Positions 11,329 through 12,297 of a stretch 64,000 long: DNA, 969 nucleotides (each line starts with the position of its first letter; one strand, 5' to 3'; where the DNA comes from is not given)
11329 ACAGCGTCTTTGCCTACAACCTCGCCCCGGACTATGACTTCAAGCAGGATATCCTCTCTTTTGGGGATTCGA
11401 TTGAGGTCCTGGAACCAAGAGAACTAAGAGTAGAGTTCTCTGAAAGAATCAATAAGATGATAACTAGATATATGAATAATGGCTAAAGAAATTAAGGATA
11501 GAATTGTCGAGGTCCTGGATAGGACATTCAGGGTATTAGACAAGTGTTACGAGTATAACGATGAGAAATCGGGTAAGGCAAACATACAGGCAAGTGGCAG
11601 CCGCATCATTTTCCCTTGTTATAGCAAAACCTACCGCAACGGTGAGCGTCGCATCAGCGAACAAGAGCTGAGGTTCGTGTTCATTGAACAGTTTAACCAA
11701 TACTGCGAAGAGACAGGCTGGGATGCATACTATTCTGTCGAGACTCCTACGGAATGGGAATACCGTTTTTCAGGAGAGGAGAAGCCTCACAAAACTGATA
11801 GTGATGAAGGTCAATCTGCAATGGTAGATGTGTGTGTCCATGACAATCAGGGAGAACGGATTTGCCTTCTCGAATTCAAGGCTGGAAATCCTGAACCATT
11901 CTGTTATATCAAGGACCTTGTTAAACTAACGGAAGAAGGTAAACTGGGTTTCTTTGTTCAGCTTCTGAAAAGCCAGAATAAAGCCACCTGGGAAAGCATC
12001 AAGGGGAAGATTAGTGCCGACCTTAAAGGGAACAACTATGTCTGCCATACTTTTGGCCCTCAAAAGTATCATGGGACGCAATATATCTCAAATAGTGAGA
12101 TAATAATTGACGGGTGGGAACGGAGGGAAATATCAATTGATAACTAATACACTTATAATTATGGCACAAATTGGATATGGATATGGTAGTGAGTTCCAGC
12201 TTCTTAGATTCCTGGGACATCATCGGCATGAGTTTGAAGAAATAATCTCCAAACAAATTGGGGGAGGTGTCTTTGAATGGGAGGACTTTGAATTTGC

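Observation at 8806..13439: Candidate uncharacterised defence locus: AAA+ ATPase divergent from a WYL regulator / two PD-(D/E)xK-like proteins / metallophosphoesterase operon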

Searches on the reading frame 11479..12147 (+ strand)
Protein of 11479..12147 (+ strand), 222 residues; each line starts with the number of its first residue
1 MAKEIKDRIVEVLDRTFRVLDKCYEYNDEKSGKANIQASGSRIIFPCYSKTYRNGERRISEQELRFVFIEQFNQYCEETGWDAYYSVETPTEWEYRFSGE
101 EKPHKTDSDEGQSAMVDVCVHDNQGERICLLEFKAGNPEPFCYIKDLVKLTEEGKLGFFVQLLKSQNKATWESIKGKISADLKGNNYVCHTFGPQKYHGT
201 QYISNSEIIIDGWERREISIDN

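Call 3: search_protein_families(library=pfam, proteins=[window:11479-12147:+], max_evalue=0.1)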
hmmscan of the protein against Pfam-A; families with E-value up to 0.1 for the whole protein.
window:11479-12147:+ (222 aa): 0 families

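Call 4: search_protein_families(library=padloc, proteins=[window:11479-12147:+], max_evalue=0.1)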
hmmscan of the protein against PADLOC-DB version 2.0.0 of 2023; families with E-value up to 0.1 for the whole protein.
window:11479-12147:+ (222 aa): 0 families

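Call 6: search_protein_families(library=ncbifam, proteins=[window:11479-12147:+], max_evalue=0.1)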
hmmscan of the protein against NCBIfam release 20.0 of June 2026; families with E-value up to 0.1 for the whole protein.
window:11479-12147:+ (222 aa): 0 families

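Call 7: search_protein_families(library=phrogs, proteins=[window:11479-12147:+], max_evalue=0.1)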
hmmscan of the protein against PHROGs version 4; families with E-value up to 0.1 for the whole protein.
window:11479-12147:+ (222 aa): 0 families

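Call 8: find_homologous_proteins(query=window:11479-12147:+)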
Query window:11479-12147:+ (222 aa): 726 proteins with E <= 0.001 among 797 candidates; the best 120 are listed.
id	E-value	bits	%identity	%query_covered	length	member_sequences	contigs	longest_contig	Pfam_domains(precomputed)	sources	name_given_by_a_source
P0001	2.1e-146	503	98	100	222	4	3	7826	-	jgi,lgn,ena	-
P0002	6.1e-139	479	94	98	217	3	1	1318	-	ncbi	-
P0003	5.9e-130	449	86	100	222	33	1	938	-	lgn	-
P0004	3.5e-125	434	86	97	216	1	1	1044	-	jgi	jgi:hypothetical protein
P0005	8.3e-121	420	81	97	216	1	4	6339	-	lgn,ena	-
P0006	2.0e-120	418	82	97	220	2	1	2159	-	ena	-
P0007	5.2e-120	417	80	97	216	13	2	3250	-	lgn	-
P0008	5.5e-120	417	82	97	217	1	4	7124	-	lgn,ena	-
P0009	1.2e-119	416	81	97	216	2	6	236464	-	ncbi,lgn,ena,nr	ncbi:MAG: hypothetical protein J6X89_00405 [Bacteroidales bacterium]|nr:hypothetical protein [Bacter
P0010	2.4e-119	415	79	98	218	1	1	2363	-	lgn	-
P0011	1.5e-118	412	80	97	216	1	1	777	-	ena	-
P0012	3.6e-117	408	77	100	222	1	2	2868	-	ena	-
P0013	3.6e-116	404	78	97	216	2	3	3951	-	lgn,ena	-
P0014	4.8e-116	404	79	97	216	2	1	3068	-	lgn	-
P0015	1.6e-114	399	78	97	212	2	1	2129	-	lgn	-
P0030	8.0e-88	312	62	100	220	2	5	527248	-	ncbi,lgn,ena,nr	ncbi:MAG: hypothetical protein IJK74_06560 [Bacteroidales bacterium]|nr:hypothetical protein [Bacter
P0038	2.9e-83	297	61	97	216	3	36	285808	-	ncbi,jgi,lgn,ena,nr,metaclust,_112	ncbi:MAG: hypothetical protein GX125_08405 [Bacteroidales bacterium]|jgi:hypothetical protein|nr:hyp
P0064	1.4e-54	203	50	92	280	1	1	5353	-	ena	-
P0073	1.4e-48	183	46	98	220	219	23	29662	-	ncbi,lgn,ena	-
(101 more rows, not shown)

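Call 11: find_encoding_contigs(protein=P0030, flank=8000, max_places=3)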
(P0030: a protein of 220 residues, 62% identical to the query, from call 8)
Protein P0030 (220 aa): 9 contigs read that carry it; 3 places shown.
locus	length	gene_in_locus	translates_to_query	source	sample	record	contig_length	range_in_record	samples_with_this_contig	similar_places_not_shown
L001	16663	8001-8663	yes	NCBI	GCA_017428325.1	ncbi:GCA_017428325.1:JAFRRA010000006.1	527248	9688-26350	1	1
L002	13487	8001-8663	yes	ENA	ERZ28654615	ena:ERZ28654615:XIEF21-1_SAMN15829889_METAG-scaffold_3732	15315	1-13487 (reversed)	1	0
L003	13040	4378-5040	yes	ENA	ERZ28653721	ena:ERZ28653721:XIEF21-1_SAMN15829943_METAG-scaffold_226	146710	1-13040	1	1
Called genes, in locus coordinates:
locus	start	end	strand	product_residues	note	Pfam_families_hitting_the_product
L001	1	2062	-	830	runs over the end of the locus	PF16269:DUF4922, PF08486:SpoIID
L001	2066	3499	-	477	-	PF13641:Glyco_tranf_2_3 (faint), PF00535:Glycos_transf_2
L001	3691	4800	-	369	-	PF07396:Porin_O_P (faint)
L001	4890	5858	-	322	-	-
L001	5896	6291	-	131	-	-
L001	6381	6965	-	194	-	PF00574:CLP_protease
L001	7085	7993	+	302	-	PF13280:WYL, PF25583:WCX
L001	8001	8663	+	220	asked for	-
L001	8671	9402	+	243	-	-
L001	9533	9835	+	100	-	-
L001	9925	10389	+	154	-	-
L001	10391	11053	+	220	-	-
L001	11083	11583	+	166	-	-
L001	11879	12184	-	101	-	-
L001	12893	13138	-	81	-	-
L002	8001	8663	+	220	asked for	-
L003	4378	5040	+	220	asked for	-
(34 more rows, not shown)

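Call 12: find_encoding_contigs(protein=P0073, flank=8000, max_places=4)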
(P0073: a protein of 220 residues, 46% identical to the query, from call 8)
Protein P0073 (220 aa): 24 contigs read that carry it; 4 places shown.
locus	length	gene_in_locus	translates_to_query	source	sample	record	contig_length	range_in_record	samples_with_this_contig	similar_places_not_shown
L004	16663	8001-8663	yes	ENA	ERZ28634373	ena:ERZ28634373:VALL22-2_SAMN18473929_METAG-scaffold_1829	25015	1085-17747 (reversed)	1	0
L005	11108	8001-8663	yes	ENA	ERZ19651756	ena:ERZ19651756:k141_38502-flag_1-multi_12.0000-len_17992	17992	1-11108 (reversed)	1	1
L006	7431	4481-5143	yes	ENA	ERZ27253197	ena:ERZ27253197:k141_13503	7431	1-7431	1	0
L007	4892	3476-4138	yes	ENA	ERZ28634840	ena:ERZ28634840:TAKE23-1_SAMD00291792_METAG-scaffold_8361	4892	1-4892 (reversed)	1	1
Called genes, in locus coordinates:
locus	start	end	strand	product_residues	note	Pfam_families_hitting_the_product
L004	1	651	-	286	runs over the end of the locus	PF00248:Aldo_ket_red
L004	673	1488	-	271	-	PF02627:CMD, PF07883:Cupin_2 (weak)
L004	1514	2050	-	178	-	PF02525:Flavodoxin_2, PF03358:FMN_red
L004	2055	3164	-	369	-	PF05448:AXE1 (faint), PF12740:PETase, PF01738:DLH (weak), PF02129:Peptidase_S15, PF00561:Abhydrolase_1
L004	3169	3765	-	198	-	PF18050:Cyclophil_like2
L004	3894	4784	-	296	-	PF12833:HTH_18, PF00165:HTH_AraC (weak)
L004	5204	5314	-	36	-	-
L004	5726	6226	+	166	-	PF07733:DNA_pol3_alpha (weak)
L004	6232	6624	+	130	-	-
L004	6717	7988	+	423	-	PF12706:Lactamase_B_2 (weak)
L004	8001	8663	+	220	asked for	-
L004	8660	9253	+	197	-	PF00149:Metallophos, PF12850:Metallophos_2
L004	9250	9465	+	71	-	-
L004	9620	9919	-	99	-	PF00085:Thioredoxin, PF13098:Thioredoxin_2, PF13905:Thioredoxin_8 (weak)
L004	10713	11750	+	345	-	-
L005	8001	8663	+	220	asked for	-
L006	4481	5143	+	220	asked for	-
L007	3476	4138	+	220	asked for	-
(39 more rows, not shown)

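Call 16: search_solved_structures(query=A1, max_evalue=10, show_alignments=2)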
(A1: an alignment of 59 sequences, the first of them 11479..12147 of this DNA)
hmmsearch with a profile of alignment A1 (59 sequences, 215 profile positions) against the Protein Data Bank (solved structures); distinct sequences matched with E-value up to 10: 2.
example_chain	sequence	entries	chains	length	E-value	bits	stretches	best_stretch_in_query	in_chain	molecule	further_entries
4gah_A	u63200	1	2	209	0.45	12.9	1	62-109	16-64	Thioesterase superfamily member 4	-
4ae8_A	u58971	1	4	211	0.46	12.9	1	62-109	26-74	THIOESTERASE SUPERFAMILY MEMBER 4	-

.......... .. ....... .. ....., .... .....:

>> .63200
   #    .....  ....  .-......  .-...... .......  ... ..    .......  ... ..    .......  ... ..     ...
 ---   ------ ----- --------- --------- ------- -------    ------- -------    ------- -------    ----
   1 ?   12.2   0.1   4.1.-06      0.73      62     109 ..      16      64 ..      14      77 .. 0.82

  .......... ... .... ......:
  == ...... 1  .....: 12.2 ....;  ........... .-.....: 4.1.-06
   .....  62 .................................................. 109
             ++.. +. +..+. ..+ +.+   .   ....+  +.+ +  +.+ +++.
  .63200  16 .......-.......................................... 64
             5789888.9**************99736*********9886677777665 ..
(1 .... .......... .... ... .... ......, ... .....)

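Call 20: find_encoding_contigs(protein=P0038, flank=8000, max_places=4)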
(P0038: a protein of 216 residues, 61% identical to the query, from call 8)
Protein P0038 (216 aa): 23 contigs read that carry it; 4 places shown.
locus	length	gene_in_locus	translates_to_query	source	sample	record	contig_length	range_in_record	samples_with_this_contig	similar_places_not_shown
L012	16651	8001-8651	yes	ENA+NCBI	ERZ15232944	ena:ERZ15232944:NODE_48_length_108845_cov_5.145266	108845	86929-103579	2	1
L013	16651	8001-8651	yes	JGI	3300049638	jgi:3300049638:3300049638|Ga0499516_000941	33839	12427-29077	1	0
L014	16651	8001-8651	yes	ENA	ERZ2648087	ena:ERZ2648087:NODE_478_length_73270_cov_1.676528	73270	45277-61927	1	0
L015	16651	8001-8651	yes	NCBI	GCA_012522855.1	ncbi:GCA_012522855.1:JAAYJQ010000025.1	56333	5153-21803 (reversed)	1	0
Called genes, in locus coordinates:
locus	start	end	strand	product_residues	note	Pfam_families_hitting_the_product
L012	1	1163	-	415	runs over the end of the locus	PF00144:Beta-lactamase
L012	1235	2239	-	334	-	PF07804:HipA_C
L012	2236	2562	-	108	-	PF13657:Couple_hipA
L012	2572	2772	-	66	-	PF13443:HTH_26 (weak), PF13560:HTH_31, PF12844:HTH_19 (weak), PF01381:HTH_3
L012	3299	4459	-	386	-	PF02458:Transferase (weak)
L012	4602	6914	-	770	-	PF02811:PHP, PF07733:DNA_pol3_alpha, PF17657:DNA_pol3_finger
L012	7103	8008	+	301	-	PF13280:WYL, PF25583:WCX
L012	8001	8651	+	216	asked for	-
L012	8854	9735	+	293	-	PF22558:REase-ARP (weak)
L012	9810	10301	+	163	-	-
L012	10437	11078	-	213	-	PF13505:OMP_b-brl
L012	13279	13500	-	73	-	PF11387:DUF2795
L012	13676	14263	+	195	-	PF01227:GTP_cyclohydroI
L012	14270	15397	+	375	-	PF00579:tRNA-synt_1b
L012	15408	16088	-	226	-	PF00230:MIP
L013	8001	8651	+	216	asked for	-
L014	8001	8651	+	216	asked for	-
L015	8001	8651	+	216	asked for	-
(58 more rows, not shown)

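Call 22: find_encoding_contigs(protein=window:11479-12147:+, flank=10000, max_places=4)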
Protein window:11479-12147:+ (222 aa): 5 contigs read that carry it; 4 places shown.
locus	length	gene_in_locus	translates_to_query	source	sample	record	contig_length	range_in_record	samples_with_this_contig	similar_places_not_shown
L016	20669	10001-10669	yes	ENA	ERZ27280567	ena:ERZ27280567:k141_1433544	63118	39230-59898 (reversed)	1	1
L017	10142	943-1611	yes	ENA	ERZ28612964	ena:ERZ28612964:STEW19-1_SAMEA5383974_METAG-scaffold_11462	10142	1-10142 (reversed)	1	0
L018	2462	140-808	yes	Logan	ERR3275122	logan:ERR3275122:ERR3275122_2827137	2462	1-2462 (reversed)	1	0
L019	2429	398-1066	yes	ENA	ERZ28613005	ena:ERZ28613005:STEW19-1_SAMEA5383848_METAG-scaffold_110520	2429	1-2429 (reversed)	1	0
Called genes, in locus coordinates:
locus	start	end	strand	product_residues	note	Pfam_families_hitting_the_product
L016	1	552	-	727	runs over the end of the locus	PF02368:Big_2, PF22359:Big-like (faint), PF02368:Big_2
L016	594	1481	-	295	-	PF03372:Exo_endo_phos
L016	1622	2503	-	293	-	-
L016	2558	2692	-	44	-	-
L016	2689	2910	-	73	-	-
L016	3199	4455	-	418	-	PF13620:CarboxypepD_reg, PF13715:CarbopepD_reg_2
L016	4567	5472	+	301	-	-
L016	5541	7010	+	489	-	-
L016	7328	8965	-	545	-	PF00004:AAA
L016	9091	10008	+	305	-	PF13280:WYL, PF25583:WCX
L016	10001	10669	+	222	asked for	-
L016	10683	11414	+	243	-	-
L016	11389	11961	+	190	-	PF00149:Metallophos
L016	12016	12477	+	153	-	-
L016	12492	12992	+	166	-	-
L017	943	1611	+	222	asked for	-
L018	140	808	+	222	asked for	-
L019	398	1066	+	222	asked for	-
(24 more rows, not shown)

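Call 23: find_encoding_contigs(protein=P0009, flank=8000, max_places=3)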
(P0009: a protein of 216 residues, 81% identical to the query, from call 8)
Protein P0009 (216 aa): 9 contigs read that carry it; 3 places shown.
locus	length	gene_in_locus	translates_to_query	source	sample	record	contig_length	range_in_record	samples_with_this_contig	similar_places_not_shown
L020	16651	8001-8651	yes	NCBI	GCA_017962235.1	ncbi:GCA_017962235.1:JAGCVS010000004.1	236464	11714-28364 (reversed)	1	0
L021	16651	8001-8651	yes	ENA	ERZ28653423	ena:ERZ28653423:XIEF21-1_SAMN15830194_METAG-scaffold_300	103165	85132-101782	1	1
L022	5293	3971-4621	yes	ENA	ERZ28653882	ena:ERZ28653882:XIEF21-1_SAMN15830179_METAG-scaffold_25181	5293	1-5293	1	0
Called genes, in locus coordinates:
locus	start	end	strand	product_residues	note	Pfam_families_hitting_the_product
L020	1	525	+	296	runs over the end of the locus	PF03755:YicC-like_N, PF08340:YicC-like_C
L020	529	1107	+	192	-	PF00881:Nitroreductase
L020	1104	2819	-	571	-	PF00270:DEAD, PF00271:Helicase_C, PF16124:RecQ_Zn_bind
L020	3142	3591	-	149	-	PF13091:PLDc_2, PF00614:PLDc (faint)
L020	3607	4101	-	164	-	PF00929:RNase_T, PF16473:Rv2179c-like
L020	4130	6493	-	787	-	PF02811:PHP, PF07733:DNA_pol3_alpha, PF17657:DNA_pol3_finger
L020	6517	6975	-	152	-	-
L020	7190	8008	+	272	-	PF13280:WYL, PF25583:WCX (weak)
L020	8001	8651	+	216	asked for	-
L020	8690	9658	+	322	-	PF22558:REase-ARP (faint)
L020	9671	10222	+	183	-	PF00149:Metallophos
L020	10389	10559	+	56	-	-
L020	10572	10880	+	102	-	-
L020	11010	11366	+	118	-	-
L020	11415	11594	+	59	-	-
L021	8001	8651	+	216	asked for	-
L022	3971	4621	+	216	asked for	-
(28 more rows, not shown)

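Call 24: find_related_loci(query=A1, collection=genome_contigs, flank=10000)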
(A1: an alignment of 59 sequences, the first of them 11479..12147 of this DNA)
Query A1 (222 aa) in genome_contigs; peptide patterns used: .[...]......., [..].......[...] (x = any residue, [..] = any of these).
135 stretches matched a pattern; 118 encode a relative of the query (tblastn E <= 1e-3); the best 80 are kept; 80 distinct loci.
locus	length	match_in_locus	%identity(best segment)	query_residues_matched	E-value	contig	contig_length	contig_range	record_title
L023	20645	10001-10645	81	1-215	2e-122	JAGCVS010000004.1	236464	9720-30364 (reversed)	MAG: Bacteroidales bacterium isolate RGIG10166 Yak_Rumen-4__c163680, whole genome shotgun sequence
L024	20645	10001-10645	69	1-215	1e-100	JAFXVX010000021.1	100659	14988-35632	MAG: Bacteroidales bacterium isolate RGIG6794 Sheep_Rumen-3__c1580872, whole genome shotgun sequence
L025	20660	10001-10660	62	1-222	3e-92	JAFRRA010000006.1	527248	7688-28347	MAG: Bacteroidales bacterium isolate RGIG2722 Goat_Omasum-4__c415842, whole genome shotgun sequence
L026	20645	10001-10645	61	1-215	5e-86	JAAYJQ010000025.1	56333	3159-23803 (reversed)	MAG: Bacteroidales bacterium isolate AS10tlH2TH_304 58711_AS10, whole genome shotgun sequence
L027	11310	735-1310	48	6-190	3e-52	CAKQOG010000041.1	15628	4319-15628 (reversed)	MAG: uncultured Prevotellamassilia sp. isolate REFINED_METABAT215_TOP10_CONTIGS_1500_ASSEMBLY_K77_MERGED__Hadza_MoBio_ha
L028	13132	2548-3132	49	5-190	4e-52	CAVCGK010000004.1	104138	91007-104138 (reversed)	bacterium isolate G02641-L1_cleanbin_000008 genome assembly, contig: Spades_G02641-L1_contig_52, whole genome shotgun se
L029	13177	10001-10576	48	1-190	8e-51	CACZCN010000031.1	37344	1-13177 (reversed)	MAG: uncultured Prevotellaceae bacterium isolate RUG12487 genome assembly, contig: RUG12487_asm_31, whole genome shotgun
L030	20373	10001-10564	49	1-190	5e-50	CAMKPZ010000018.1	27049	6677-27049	MAG: uncultured Bacteroidales bacterium isolate SRR12081301_bin.65_metaWRAP_v1.3_MAG genome assembly, contig: ERZ1228976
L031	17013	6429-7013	48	2-192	1e-49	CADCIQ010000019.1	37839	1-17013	MAG: uncultured Bacteroidales bacterium isolate RUG14682 genome assembly, contig: RUG14682_asm_19, whole genome shotgun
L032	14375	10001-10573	48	6-189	3e-48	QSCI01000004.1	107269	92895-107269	Segatella copri strain OF03-3 OF03-3.Scaf4, whole genome shotgun sequence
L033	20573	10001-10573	47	6-189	9e-48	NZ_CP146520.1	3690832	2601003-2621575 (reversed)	Segatella copri strain 1A8_2 chromosome, complete genome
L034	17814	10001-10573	47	6-189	8e-48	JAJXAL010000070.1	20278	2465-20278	MAG: Segatella copri isolate B78_maxbin.001.fa NODE_170_length_20278_cov_153.675914, whole genome shotgun sequence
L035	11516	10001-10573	47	6-189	8e-48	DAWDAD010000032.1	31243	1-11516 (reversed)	MAG TPA_asm: Prevotella sp. isolate gSpreadC_ID_2545 NODE_142_length_31243_cov_59.405156, whole genome shotgun sequence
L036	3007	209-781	47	6-189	1e-47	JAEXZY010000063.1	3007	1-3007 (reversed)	MAG: Actinomycetes bacterium isolate OH_HDB_257 k127_81742, whole genome shotgun sequence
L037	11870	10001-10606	47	3-190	4e-46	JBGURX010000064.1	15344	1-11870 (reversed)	MAG: Bacteroidales bacterium isolate ruminal_MAG_106 ruminal_MAG_106_contig_0064, whole genome shotgun sequence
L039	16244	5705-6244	48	5-180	1e-44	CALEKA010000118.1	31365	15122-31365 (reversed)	MAG TPA_asm: uncultured Prevotella sp. isolate SRR1747041_bin.25_CONCOCT_v1.1_MAG genome assembly, contig: ERZ808270.287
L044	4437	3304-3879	41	5-190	8e-38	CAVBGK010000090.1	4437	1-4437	Bacteroidaceae bacterium isolate G02646-L1_cleanbin_000015 genome assembly, contig: Spades_G02646-L1_contig_6319, whole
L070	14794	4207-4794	37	9-205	4e-30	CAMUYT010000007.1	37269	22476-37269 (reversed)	MAG TPA_asm: uncultured Bacteroidales bacterium isolate SRR8387720_bin.72_metaWRAP_v1.3_MAG genome assembly, contig: ERZ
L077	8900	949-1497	38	5-183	7e-29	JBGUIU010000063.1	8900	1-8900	MAG: Paludibacteraceae bacterium isolate ruminal_MAG_32 ruminal_MAG_32_contig_0063, whole genome shotgun sequence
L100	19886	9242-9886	33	1-178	1e-22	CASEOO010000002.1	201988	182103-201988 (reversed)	uncultured Bacteroidales bacterium isolate SI.O35.metabat-bins.116 genome assembly, contig: SI.O35.metabat-bins.116.fa_k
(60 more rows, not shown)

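Call 25: find_related_loci(query=A1, collection=viral_contigs, flank=10000)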
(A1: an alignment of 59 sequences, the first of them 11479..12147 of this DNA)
Query A1 (222 aa) in viral_contigs; peptide patterns used: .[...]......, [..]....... (x = any residue, [..] = any of these).
23 stretches matched a pattern; 1 encode a relative of the query (tblastn E <= 1e-3); 1 distinct loci.
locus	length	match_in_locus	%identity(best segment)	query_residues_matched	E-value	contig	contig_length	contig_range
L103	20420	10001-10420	43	37-175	1e-30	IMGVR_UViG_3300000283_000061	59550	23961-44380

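Call 27: predict_structure(alignment_id=A1)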
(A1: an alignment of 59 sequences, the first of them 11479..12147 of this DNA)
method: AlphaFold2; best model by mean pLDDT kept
length: 222 residues; sequences in the alignment: 59
mean_pLDDT: 94.0   pTM: 0.91
mean pLDDT of the five models: 94.0, 93.4, 93.3, 92.9, 91.8
residues with pLDDT >= 90: 199; 70-90: 18; 50-70: 3; < 50: 2
segments of 3 or more residues with pLDDT < 50: none
pLDDT, mean of each block of 10 residues (from residue 1): 93 98 95 95 95 93 97 98 97 91 88 95 98 96 96 97 94 94 96 89 95 86 42
secondary structure, 60 per line:
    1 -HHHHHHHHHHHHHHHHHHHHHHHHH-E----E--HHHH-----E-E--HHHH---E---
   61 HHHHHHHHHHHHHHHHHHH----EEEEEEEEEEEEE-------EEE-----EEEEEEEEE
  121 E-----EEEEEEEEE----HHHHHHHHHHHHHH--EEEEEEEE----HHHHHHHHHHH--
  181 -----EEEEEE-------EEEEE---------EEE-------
elements in order: H2-26 H36-39 H50-53 H61-79 E84-96 E104-106 E112-121 E127-135 H140-153 E156-163 H168-178 E186-191 E199-203 E213-215
